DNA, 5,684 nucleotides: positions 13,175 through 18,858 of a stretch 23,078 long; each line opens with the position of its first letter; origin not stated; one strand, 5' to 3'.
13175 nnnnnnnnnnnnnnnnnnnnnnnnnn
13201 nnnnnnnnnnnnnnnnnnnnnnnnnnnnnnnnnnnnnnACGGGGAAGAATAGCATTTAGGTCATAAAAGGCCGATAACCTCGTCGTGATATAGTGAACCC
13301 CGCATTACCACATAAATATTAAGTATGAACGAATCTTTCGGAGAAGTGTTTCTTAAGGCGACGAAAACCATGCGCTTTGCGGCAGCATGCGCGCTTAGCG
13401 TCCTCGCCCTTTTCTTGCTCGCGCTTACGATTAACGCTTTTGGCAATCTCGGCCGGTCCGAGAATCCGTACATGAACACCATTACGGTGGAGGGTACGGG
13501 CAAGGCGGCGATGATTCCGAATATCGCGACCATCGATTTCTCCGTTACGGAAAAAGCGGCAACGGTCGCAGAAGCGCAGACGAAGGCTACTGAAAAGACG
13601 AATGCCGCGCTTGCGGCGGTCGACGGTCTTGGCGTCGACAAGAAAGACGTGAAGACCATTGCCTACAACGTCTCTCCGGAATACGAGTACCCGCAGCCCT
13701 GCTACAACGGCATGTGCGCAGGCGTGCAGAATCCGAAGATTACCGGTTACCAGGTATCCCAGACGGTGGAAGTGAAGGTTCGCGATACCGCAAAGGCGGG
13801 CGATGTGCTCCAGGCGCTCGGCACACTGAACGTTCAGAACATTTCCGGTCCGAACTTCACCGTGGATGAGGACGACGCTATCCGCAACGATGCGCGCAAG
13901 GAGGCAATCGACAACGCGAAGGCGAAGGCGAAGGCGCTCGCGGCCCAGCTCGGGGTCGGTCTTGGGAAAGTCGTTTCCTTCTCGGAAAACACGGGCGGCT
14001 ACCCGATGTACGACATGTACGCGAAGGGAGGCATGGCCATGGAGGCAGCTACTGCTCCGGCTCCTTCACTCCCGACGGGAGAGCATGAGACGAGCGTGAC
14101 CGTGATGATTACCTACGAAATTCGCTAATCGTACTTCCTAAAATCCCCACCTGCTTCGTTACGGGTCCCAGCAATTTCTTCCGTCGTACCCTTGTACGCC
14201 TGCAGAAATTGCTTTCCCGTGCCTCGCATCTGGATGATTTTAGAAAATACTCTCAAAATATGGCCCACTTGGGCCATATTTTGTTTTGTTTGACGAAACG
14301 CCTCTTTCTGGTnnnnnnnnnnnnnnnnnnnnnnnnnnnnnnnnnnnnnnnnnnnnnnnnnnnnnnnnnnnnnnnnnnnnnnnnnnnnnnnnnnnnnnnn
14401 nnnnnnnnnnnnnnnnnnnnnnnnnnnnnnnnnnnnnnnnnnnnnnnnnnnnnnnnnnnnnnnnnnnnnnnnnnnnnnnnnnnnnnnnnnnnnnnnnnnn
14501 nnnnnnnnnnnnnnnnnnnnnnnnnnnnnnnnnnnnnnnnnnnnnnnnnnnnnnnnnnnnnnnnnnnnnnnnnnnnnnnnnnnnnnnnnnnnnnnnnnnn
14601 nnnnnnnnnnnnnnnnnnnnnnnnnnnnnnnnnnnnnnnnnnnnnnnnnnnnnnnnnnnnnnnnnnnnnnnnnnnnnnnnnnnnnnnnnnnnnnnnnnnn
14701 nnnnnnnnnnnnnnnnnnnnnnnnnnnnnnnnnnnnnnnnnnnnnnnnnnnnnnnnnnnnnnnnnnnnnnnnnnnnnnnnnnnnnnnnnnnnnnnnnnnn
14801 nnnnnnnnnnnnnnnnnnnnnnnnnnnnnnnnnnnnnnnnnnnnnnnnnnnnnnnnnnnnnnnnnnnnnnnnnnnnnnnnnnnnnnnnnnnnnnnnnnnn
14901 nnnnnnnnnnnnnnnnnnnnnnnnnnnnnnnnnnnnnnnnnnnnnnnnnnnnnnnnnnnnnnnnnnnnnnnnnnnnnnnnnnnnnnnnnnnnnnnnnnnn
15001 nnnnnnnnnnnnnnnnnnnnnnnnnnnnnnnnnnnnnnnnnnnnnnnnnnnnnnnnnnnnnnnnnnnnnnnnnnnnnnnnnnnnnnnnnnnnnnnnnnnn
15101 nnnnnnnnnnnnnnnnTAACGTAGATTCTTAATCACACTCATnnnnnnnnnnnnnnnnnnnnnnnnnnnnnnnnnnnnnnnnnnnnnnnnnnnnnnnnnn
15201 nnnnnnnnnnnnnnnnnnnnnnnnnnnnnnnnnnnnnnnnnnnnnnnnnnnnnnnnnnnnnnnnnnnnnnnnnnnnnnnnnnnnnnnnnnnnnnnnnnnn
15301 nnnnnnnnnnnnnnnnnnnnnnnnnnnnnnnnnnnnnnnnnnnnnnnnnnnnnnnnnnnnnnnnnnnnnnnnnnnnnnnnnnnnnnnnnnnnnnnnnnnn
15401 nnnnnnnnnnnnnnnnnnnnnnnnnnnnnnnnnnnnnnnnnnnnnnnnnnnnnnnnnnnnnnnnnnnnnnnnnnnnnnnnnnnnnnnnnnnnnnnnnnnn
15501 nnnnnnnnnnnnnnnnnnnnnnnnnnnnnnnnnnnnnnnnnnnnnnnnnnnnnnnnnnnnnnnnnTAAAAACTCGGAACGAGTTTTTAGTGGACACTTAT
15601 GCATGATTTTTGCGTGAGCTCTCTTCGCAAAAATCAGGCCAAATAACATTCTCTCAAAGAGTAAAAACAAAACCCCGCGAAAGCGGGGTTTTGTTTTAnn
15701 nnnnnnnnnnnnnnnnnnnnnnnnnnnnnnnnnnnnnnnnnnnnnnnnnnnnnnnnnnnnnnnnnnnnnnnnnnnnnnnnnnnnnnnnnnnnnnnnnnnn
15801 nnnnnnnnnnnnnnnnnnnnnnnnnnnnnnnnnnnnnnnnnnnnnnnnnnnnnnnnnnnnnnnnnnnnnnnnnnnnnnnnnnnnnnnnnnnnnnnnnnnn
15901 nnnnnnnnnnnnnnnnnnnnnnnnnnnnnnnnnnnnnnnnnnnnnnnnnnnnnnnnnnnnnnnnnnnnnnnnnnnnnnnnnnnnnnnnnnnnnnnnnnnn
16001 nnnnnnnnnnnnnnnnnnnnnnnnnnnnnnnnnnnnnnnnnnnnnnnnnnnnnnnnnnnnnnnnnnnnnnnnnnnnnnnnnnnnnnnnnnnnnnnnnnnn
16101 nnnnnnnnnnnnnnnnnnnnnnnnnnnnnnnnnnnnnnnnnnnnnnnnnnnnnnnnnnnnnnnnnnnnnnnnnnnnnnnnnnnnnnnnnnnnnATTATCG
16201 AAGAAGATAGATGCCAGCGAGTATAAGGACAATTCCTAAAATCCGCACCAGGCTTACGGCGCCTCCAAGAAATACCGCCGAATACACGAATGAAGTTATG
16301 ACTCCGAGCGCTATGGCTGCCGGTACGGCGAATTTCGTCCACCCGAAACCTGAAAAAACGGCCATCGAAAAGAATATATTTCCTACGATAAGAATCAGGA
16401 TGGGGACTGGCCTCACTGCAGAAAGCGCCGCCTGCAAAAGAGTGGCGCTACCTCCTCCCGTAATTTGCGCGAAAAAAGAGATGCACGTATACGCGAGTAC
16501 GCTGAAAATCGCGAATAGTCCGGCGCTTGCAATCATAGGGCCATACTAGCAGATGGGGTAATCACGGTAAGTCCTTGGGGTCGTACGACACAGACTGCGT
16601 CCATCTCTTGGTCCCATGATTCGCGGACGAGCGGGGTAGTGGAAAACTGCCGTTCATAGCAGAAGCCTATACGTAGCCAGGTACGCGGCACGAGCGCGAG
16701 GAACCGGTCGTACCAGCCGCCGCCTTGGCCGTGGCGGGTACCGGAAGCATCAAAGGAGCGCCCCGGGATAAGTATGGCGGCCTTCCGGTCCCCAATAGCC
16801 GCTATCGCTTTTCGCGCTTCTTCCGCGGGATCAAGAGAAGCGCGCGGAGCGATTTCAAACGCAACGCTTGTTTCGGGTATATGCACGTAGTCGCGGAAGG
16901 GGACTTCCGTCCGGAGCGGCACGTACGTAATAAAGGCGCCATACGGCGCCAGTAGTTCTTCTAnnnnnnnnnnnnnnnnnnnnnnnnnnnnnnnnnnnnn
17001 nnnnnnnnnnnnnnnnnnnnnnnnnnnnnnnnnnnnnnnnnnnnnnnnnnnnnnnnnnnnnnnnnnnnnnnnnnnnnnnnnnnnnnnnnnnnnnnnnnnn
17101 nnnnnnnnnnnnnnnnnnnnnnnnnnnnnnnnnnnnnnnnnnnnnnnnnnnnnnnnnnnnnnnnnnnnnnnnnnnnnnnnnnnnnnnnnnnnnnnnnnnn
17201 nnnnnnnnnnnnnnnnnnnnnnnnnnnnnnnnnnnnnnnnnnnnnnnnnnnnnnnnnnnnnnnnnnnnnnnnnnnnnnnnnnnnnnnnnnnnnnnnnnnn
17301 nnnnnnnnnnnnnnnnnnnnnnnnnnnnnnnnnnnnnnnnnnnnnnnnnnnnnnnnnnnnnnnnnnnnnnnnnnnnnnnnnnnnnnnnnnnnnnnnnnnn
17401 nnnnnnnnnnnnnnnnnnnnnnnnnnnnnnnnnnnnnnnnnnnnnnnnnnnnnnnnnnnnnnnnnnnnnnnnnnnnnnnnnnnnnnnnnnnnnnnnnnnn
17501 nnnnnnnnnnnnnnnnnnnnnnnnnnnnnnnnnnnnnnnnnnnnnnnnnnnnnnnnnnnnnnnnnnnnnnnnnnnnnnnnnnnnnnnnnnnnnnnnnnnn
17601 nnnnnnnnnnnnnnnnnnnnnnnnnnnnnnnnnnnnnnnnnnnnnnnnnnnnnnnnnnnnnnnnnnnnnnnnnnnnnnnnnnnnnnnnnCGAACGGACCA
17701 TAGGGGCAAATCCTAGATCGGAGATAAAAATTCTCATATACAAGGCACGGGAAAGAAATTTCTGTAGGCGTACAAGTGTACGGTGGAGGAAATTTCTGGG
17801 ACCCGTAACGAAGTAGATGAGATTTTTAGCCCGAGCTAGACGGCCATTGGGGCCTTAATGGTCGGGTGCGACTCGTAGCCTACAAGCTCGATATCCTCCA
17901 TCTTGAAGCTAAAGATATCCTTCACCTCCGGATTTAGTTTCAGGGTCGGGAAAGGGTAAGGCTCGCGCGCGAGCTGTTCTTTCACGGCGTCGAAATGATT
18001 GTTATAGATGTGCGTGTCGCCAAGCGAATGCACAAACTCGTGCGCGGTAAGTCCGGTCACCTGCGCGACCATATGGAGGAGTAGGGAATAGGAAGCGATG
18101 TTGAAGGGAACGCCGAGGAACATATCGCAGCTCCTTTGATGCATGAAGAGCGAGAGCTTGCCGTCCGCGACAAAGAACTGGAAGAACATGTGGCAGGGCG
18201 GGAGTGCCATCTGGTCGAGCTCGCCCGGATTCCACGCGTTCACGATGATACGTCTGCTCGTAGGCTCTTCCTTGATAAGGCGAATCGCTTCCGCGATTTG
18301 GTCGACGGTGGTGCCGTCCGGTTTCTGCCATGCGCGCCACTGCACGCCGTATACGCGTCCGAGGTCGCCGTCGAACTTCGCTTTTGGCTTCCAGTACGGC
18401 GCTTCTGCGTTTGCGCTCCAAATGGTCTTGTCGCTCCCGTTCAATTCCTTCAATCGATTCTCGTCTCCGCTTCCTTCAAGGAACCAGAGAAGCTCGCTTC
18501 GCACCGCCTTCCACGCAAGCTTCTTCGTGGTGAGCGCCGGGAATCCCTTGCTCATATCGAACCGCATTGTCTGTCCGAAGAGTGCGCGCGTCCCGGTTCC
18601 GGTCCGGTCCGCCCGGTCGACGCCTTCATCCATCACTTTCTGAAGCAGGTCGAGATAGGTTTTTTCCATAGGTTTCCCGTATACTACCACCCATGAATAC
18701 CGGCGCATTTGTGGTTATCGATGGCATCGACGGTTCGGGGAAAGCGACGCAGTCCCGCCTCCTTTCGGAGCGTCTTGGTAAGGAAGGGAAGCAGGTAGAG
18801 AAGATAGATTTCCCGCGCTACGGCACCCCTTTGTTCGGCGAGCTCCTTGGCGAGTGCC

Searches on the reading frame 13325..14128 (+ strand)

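Call 14: search_protein_families(library=pfam, proteins=[window:13325-14128:+])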
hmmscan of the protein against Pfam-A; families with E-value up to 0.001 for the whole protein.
window:13325-14128:+ (267 aa): 1 family
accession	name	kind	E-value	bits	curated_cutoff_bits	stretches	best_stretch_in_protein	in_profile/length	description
PF04402.19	SIMPL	-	6e-51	174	25.2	1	53-264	1-205/205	Protein of unknown function (DUF541)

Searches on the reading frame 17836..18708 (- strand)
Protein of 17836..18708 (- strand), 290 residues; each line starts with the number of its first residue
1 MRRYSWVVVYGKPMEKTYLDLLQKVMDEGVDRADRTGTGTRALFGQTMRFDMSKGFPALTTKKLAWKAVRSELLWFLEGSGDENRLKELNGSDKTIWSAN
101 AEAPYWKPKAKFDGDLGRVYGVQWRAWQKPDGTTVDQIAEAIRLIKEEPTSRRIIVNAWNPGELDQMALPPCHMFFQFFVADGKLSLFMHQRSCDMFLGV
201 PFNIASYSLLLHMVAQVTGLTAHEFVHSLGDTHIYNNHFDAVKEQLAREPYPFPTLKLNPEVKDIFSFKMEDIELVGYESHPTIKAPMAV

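Call 60: search_protein_families(library=pfam, proteins=[window:17836-18708:-], max_evalue=0.01)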
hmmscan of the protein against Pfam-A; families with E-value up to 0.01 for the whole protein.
window:17836-18708:- (290 aa): 1 family
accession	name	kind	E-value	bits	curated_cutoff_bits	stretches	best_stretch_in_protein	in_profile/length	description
PF00303.24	Thymidylat_synt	-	5e-112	373.8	24.3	1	16-290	1-266/266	Thymidylate synthase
